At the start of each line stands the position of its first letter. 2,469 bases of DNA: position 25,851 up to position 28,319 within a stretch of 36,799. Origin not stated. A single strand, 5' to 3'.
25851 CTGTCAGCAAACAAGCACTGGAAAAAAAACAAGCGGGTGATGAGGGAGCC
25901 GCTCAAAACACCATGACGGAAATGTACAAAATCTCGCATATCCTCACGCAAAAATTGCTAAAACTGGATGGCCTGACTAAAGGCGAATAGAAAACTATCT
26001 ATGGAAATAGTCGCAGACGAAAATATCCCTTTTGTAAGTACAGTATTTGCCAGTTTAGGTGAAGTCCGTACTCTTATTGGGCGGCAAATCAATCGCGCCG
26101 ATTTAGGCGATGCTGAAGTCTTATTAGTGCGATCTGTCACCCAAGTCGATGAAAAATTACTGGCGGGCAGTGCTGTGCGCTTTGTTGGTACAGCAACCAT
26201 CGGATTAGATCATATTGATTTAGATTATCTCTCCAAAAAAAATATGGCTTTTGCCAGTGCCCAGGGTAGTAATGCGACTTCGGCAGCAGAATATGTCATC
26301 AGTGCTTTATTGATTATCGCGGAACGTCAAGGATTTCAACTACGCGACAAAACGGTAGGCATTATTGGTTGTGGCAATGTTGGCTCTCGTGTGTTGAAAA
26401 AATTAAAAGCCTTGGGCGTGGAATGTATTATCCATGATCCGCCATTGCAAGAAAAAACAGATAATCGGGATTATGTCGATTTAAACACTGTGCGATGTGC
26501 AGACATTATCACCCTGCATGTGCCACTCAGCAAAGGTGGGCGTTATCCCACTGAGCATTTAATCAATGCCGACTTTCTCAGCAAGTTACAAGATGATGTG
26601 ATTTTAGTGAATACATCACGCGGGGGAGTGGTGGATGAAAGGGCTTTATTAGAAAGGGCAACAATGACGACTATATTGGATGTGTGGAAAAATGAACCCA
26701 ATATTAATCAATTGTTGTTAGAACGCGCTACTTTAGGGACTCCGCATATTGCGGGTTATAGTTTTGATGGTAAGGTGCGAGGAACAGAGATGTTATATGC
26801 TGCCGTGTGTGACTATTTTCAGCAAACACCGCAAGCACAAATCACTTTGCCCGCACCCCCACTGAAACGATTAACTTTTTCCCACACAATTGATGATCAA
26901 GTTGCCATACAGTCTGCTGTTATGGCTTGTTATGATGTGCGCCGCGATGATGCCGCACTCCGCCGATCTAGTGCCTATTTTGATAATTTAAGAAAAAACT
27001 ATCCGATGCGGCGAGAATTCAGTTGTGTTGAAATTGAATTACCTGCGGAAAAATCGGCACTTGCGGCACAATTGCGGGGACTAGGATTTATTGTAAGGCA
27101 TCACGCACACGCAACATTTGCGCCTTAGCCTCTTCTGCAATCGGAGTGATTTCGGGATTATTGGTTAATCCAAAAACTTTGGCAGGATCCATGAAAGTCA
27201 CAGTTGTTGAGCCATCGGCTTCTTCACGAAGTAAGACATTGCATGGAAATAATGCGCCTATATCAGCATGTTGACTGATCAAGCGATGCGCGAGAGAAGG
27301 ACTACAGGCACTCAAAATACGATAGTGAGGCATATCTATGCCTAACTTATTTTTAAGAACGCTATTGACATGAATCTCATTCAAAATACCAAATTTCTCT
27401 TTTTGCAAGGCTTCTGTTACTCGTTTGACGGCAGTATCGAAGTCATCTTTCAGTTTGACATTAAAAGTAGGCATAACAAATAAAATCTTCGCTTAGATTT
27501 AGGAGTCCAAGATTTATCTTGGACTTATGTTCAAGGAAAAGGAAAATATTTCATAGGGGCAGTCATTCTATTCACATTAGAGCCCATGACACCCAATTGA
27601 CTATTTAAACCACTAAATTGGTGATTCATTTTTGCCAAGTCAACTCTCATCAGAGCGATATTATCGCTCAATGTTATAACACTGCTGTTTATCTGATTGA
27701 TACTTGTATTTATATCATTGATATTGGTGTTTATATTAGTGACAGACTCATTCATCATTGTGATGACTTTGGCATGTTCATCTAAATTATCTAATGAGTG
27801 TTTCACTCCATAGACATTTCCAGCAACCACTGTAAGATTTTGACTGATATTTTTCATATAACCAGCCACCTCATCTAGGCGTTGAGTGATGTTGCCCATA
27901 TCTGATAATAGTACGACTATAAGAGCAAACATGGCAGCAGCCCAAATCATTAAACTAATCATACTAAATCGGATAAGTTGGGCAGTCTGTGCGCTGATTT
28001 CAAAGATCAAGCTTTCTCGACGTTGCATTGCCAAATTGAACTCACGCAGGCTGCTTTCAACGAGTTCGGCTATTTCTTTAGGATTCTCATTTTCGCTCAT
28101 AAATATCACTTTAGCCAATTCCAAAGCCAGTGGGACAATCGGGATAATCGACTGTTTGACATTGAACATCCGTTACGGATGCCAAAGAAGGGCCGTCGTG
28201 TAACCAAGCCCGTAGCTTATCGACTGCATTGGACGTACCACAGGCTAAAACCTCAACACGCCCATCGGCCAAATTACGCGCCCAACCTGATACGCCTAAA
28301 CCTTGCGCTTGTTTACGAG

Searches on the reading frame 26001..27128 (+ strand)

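Call 47: search_protein_families(library=pfam, proteins=[window:26001-27128:+], max_evalue=0.00001)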
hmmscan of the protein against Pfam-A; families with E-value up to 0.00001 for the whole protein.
window:26001-27128:+ (375 aa): 3 families
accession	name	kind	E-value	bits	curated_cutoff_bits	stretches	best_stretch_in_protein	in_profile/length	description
PF02826.25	2-Hacid_dh_C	-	1.5e-32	112.8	25.1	1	108-251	28-178/178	D-isomer specific 2-hydroxyacid dehydrogenase, NAD binding domain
PF11890.14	DUF3410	-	4.4e-20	71.8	31.4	1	283-362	2-81/81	Domain of unknown function (DUF3410)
PF00389.36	2-Hacid_dh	-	3.4e-15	56.4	24.6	1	29-277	31-128/134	D-isomer specific 2-hydroxyacid dehydrogenase, catalytic domain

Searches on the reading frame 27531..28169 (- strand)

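Call 47: search_protein_families(library=pfam, proteins=[window:27531-28169:-], max_evalue=0.00001)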
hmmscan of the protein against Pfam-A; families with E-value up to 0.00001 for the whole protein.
window:27531-28169:- (212 aa): 1 family
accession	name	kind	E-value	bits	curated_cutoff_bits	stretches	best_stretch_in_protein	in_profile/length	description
PF07889.17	DUF1664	-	7.3e-06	26.5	34.6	0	139-196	64-121/124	Protein of unknown function (DUF1664)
